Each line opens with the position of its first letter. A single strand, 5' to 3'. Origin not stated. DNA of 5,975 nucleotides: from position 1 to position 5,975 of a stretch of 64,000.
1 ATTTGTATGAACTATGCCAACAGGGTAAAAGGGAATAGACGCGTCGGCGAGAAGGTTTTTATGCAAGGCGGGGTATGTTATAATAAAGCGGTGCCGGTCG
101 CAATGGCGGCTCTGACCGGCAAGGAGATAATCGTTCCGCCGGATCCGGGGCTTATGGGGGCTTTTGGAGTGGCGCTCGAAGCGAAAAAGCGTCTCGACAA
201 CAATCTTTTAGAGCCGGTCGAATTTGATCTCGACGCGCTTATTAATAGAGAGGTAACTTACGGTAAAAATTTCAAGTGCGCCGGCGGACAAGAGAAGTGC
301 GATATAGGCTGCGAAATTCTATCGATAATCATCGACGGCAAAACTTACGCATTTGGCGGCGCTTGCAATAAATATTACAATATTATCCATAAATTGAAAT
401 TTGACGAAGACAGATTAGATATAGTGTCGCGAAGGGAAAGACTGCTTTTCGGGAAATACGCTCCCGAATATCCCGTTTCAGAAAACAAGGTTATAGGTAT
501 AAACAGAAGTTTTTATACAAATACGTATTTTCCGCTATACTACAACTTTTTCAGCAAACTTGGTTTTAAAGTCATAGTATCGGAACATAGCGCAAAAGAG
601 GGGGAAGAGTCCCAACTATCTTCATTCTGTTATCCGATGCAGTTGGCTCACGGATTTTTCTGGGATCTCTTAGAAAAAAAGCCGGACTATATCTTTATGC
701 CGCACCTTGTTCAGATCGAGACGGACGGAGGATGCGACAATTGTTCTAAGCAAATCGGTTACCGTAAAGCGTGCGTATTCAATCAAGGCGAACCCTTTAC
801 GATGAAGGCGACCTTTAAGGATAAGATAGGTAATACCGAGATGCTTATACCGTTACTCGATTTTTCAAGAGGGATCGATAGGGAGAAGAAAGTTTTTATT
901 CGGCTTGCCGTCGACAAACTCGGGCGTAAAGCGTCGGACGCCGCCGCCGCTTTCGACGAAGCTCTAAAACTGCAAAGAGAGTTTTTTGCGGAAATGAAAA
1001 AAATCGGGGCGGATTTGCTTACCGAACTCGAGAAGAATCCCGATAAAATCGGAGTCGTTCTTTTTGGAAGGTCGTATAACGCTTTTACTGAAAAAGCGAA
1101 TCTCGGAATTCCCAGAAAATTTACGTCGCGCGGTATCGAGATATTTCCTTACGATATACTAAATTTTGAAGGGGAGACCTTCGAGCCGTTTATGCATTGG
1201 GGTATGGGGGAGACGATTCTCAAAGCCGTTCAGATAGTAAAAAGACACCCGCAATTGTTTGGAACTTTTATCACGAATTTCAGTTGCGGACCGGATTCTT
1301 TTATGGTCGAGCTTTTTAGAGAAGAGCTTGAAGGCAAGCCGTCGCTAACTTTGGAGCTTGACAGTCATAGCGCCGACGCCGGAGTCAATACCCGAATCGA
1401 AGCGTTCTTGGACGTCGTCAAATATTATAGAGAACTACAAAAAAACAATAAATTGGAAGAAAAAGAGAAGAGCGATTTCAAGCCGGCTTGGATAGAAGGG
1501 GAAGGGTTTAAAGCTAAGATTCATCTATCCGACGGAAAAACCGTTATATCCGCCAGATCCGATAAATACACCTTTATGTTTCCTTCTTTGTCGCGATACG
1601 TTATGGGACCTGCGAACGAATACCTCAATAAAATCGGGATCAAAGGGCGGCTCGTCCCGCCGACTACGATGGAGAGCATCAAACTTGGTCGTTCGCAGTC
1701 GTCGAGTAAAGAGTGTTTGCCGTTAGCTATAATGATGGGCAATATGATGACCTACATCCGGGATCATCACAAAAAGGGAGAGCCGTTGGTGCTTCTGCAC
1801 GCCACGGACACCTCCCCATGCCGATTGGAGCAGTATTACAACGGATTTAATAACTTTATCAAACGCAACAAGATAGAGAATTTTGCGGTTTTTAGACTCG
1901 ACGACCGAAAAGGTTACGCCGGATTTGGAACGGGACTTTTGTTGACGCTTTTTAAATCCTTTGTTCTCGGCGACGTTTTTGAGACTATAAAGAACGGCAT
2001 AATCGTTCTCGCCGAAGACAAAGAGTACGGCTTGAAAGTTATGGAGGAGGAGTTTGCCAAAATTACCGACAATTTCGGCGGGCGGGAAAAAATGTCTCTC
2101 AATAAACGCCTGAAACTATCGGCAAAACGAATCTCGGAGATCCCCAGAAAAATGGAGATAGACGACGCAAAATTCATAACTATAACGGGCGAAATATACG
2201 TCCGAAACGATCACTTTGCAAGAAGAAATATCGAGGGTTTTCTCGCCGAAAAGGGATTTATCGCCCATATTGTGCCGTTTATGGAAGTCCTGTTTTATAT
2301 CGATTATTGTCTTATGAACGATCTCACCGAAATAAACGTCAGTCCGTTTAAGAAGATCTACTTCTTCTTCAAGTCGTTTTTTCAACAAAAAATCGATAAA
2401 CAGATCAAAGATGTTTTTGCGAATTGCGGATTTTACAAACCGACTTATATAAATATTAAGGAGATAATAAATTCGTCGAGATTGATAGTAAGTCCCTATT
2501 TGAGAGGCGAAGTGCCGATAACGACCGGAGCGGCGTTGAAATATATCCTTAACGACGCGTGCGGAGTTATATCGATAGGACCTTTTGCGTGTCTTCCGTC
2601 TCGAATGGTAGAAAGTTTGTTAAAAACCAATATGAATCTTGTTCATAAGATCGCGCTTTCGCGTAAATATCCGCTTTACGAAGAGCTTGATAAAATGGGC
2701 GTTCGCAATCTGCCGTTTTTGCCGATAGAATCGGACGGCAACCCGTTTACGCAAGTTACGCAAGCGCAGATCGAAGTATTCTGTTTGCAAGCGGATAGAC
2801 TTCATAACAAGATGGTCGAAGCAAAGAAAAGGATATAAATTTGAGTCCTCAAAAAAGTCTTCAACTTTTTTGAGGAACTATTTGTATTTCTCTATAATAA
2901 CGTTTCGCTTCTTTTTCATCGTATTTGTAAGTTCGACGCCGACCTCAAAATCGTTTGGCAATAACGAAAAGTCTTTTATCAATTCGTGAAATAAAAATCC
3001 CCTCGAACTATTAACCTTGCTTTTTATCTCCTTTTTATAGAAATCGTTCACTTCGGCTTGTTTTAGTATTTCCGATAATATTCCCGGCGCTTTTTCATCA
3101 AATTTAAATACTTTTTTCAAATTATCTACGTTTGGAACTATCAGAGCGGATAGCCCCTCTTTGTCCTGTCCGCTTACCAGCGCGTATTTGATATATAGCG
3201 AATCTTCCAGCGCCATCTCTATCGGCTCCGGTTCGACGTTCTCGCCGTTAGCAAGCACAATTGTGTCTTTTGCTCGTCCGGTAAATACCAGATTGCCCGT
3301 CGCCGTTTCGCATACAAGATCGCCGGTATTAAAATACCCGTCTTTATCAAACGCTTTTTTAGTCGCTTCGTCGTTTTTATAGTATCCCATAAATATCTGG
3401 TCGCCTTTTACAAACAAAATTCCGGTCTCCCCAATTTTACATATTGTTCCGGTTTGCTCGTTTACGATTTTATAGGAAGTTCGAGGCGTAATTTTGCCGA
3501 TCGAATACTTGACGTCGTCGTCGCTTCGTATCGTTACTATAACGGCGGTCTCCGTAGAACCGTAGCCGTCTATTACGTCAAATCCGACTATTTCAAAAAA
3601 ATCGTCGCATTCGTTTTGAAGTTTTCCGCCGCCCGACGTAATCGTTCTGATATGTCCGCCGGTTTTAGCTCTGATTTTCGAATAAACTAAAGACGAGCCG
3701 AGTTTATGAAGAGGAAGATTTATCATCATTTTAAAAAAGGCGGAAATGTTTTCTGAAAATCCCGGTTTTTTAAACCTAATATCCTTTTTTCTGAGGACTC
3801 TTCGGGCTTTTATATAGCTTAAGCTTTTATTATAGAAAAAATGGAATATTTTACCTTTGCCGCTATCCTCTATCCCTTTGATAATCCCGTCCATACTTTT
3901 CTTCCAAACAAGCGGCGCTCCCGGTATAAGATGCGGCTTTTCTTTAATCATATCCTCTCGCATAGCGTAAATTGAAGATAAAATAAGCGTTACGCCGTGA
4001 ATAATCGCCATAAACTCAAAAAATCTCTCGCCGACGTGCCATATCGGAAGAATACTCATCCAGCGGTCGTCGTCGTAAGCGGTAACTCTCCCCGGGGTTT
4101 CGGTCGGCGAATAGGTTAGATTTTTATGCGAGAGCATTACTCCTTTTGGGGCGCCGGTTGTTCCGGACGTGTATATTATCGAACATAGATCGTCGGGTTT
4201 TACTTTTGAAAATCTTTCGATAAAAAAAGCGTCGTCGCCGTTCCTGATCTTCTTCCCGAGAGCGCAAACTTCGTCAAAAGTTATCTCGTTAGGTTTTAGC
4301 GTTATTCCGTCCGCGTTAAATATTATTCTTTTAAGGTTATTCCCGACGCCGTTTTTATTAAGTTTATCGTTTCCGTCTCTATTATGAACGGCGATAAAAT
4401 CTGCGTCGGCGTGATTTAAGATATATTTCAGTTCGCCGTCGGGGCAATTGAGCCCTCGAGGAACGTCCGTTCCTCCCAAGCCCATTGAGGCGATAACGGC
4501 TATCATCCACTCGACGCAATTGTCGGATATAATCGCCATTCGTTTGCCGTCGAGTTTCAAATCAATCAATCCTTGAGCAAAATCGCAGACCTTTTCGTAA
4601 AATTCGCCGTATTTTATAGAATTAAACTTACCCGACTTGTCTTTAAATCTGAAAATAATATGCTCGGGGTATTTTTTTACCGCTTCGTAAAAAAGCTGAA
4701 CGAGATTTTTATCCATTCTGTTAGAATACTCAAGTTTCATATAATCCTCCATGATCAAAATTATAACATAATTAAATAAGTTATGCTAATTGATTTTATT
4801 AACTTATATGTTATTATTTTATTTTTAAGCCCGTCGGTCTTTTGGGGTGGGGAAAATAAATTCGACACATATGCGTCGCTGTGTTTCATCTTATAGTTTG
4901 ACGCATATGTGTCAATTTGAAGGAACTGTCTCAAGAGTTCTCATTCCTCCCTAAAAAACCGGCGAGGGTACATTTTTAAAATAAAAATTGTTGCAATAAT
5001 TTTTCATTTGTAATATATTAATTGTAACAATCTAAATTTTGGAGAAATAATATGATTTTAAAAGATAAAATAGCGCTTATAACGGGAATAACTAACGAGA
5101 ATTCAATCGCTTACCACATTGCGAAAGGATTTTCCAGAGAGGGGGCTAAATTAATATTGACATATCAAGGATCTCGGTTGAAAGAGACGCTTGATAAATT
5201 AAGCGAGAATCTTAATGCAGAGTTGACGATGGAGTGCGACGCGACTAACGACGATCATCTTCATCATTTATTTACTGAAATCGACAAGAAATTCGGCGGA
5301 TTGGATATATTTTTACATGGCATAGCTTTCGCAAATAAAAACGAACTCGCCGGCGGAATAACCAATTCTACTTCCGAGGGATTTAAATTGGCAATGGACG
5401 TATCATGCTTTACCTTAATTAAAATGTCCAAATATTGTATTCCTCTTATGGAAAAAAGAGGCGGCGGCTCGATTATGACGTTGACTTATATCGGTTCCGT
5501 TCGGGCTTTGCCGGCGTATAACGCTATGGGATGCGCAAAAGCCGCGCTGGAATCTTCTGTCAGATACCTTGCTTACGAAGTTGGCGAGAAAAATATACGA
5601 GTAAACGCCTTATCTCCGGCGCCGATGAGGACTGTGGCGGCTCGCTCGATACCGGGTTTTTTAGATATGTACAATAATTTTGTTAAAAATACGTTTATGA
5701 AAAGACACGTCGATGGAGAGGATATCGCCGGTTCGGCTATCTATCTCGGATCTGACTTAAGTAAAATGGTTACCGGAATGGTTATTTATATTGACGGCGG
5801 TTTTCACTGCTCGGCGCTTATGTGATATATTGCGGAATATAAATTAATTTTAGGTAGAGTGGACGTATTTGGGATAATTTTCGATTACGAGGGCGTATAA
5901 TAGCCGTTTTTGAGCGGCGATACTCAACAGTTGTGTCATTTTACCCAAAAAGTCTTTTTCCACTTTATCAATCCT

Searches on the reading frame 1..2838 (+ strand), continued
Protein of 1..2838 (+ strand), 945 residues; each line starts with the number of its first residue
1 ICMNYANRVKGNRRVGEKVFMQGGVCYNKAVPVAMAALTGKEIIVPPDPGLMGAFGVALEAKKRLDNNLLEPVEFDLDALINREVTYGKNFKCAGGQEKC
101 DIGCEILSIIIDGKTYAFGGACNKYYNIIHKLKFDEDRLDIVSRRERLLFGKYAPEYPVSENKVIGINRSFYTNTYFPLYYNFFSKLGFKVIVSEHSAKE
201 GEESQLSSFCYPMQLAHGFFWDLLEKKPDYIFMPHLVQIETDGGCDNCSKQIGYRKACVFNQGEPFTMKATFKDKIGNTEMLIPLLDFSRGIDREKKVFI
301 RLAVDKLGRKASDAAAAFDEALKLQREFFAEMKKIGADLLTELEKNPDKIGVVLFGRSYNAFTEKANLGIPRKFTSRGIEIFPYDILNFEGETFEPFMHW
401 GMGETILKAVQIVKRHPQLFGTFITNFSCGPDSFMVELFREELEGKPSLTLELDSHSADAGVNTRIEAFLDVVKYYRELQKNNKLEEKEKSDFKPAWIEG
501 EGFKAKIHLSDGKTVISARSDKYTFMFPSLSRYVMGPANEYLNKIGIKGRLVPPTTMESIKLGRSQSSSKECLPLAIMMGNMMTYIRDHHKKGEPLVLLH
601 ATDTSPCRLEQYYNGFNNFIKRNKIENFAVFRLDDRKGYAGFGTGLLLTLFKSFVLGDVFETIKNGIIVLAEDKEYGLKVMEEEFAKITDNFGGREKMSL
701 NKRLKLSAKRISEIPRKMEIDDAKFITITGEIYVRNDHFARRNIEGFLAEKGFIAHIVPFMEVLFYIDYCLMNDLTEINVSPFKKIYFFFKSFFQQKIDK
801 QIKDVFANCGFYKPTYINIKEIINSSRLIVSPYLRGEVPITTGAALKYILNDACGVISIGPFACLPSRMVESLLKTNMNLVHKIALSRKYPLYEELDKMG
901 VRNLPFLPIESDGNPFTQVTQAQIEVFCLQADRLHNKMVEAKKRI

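Call 92: search_dna_similar(query=P0199, collection=plasmids, mode=protein, max_rows=14)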
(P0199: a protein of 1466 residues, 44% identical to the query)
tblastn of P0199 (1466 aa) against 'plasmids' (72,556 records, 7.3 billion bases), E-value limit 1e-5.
Records with a match: 37; places in all: 48; records where one place covers at least 80% of the query: 6.
Best place of each record, by identity: <60% 37.
By first word of the organism name: Escherichia 10; Klebsiella 4; Fusobacterium 2; Listeria 2; Proteus 2; Providencia 2; Sphingopyxis 2; Acetoanaerobium 1; Collinsella 1; Haliovirga 1; and 10 more.
By predicted mobility (MOB-suite, as given by PLSDB): non-mobilizable 30; mobilizable 4; conjugative 3.
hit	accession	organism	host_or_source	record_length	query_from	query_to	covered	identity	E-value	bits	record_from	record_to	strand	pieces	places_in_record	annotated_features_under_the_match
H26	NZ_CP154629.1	Acetoanaerobium noterae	cell culture,Sludge of a digestion ...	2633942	19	1396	94%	24.8%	1e-82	309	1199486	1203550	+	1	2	none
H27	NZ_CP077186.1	Fusobacterium animalis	Homo sapiens,resected colorectal tumor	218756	23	1395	89%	25.5%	4e-63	322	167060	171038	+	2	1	acyl-CoA dehydratase activase | 2-hydroxyacyl-CoA dehydratase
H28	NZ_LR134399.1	Listeria monocytogenes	Homo sapiens,Vein blood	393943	87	1396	89%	25.3%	4e-80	301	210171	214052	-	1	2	2-hydroxyacyl-CoA dehydratase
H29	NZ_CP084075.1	Fusobacterium vincentii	-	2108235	23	1395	88%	25.5%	1e-64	328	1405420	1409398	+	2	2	none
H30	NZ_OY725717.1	Collinsella aerofaciens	-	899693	88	1395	89%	24.0%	2e-66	257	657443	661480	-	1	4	2-hydroxyacyl-CoA dehydratase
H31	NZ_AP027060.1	Haliovirga abyssi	-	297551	143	1396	86%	23.9%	2e-69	267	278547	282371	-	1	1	acyl-CoA dehydratase activase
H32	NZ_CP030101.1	Listeria monocytogenes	Environment,water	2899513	87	1161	73%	26.9%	6e-74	367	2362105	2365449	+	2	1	none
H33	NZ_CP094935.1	Paraclostridium bifermentans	Homo sapiens,feces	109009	151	1196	66%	28.9%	3e-62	401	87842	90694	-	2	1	acyl-CoA dehydratase activase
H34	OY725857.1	Subdoligranulum variabile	-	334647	109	961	58%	26.8%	4e-52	210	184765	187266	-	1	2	none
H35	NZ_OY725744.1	Monoglobus pectinilyticus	-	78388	127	1001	53%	29.0%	1e-36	321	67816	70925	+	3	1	2-hydroxyacyl-CoA dehydratase | acyl-CoA dehydratase activase-related protein | acyl-CoA dehydratase activase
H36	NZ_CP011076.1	Brevibacillus laterosporus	Oryza sativa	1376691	100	1026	63%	22.6%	1e-48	199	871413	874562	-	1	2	none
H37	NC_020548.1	Azoarcus sp. KH32C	-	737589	83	569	29%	29.2%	3e-16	158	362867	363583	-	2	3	acyl-CoA dehydratase activase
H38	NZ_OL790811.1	Proteus mirabilis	-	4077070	96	584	30%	27.6%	1e-12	148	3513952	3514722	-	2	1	none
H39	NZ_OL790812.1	Proteus mirabilis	-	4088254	96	584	30%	27.6%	1e-12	148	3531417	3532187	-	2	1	none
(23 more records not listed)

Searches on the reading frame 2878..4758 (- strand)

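Call 29: search_protein_families(library=pfam, proteins=[window:2878-4758:-], max_evalue=0.001)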
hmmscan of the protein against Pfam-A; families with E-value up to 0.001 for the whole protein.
window:2878-4758:- (626 aa): 2 families
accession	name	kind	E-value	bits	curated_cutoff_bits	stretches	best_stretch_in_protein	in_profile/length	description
PF00501.34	AMP-binding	-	7.3e-70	236.1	29.9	1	24-460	2-384/384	AMP-binding enzyme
PF23562.2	AMP-binding_C_3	-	1.3e-07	32.5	20.8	1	498-545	2-50/124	AMP-binding enzyme C-terminal domain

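Call 84: search_protein_families(library=ncbifam, proteins=[window:2878-4758:-], max_evalue=0.00001)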
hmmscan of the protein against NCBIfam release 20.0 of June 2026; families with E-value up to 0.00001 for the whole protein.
window:2878-4758:- (626 aa): 92 families (the best 25 are shown)
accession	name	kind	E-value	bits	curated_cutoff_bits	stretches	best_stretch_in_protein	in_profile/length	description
NF004837.0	PRK06187.1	subfamily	1.4e-56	191.8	476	2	13-285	4-271/531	long-chain-fatty-acid--CoA ligase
NF038343.1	ligase_FadD11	exception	3.6e-44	151.1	950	1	30-625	14-573/585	fatty acid--CoA ligase FadD11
NF005702.0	PRK07514.1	subfamily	2.7e-43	148.1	558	2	362-521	264-424/506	malonyl-CoA synthase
NF009233.0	PRK12583.1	subfamily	6.9e-43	146.9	832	2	394-517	345-470/558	fatty acid CoA ligase family protein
TIGR01733.1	AA-adenyl-dom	subfamily_domain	7.5e-43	146.8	317.4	2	364-527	232-408/409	amino acid adenylation domain-containing protein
NF005801.1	PRK07656.1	equivalog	6.3e-41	140.5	657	2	47-289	26-268/500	FadD3 family acyl-CoA ligase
NF002966.0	PRK03640.1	equivalog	1.9e-40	138.9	556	2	364-534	250-419/483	o-succinylbenzoate--CoA ligase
NF004114.0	PRK05605.1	equivalog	3.1e-40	138.1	766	2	370-542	340-514/575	long-chain-fatty-acid--CoA ligase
TIGR01923.1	menE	equivalog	6.5e-40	137.3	330.15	2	369-532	225-383/442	o-succinylbenzoate--CoA ligase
NF052269.1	Staph_lig_FadD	equivalog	9.4e-39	133.1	650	2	366-535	263-431/499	long-chain-fatty-acid--CoA ligase FadD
NF004808.0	PRK06155.1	equivalog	2.7e-37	128.2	722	2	355-519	280-444/542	ATP-dependent acyl-CoA ligase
NF005307.0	PRK06839.1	equivalog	7.1e-37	127.2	748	2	368-532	264-428/496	o-succinylbenzoate--CoA ligase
NF005947.1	PRK08008.1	equivalog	9.4e-36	123.5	651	2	17-267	7-253/518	crotonobetaine/carnitine-CoA ligase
NF006181.0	PRK08314.1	subfamily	4.5e-35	120.9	705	2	19-262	26-278/563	long-chain-fatty-acid--CoA ligase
NF006182.0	PRK08316.1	subfamily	7.2e-35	120.4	663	2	16-256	10-239/523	fatty acyl-CoA synthetase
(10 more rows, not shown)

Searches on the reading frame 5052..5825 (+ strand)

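Call 29: search_protein_families(library=pfam, proteins=[window:5052-5825:+], max_evalue=0.001)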
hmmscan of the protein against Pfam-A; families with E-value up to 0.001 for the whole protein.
window:5052-5825:+ (257 aa): 3 families
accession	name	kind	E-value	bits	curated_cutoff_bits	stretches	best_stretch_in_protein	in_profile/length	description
PF13561.12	adh_short_C2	-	1.4e-78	264.1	27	1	12-252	1-236/236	Enoyl-(Acyl carrier protein) reductase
PF00106.31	adh_short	-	1.3e-25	90.4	26.6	1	6-199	1-189/195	short chain dehydrogenase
PF23441.1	SDR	-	9.4e-05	22.4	27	1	44-251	60-255/258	SDR-like rossmann domain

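Call 84: search_protein_families(library=ncbifam, proteins=[window:5052-5825:+], max_evalue=0.00001)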
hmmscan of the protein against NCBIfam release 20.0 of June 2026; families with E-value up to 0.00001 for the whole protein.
window:5052-5825:+ (257 aa): 202 families (the best 25 are shown)
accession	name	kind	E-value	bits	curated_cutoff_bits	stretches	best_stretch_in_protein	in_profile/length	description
NF005717.0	PRK07533.1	equivalog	2e-82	276.7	337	1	2-253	8-257/259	enoyl-ACP reductase FabI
NF005615.0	PRK07370.1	equivalog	1.6e-75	253.8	391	1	3-253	5-256/259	enoyl-ACP reductase FabI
NF006369.1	PRK08594.1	equivalog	3.3e-73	246.2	370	1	3-253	4-254/256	enoyl-ACP reductase FabI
NF006266.0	PRK08415.1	equivalog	5.9e-73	245.6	441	1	1-253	1-251/274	enoyl-ACP reductase FabI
NF005078.0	PRK06505.1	equivalog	3.5e-72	242.8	446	1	2-253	4-253/271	enoyl-ACP reductase FabI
NF004748.0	PRK06079.1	equivalog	6.4e-72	241.8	362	1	1-253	3-251/252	enoyl-ACP reductase FabI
NF006019.0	PRK08159.1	equivalog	6.5e-71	238.6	452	1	2-253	7-256/272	enoyl-ACP reductase FabI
NF005145.0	PRK06603.1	equivalog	6.6e-68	229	456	1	2-252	5-253/260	enoyl-ACP reductase FabI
NF005422.0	PRK06997.1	equivalog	6.6e-67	225.6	440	1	3-253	4-253/262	enoyl-ACP reductase FabI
NF005938.0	PRK07984.1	equivalog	1.8e-65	220.7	477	1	3-256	4-256/262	enoyl-ACP reductase FabI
NF006428.0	PRK08690.1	equivalog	1.3e-63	214.6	462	1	3-256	4-257/261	enoyl-ACP reductase FabI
NF005908.0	PRK07889.1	equivalog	1.9e-56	191.6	299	1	2-254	4-254/256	enoyl-ACP reductase FabI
NF005975.0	PRK08063.1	equivalog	8.6e-42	143.1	328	1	4-251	3-246/250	enoyl-[acyl-carrier-protein] reductase FabL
NF040631.2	InhA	exception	2.2e-39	135.5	430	1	2-250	2-257/257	NADH-dependent enoyl-ACP reductase InhA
NF005559.1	PRK07231.1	subfamily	8.4e-38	130.3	215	1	3-251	2-247/249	glucose 1-dehydrogenase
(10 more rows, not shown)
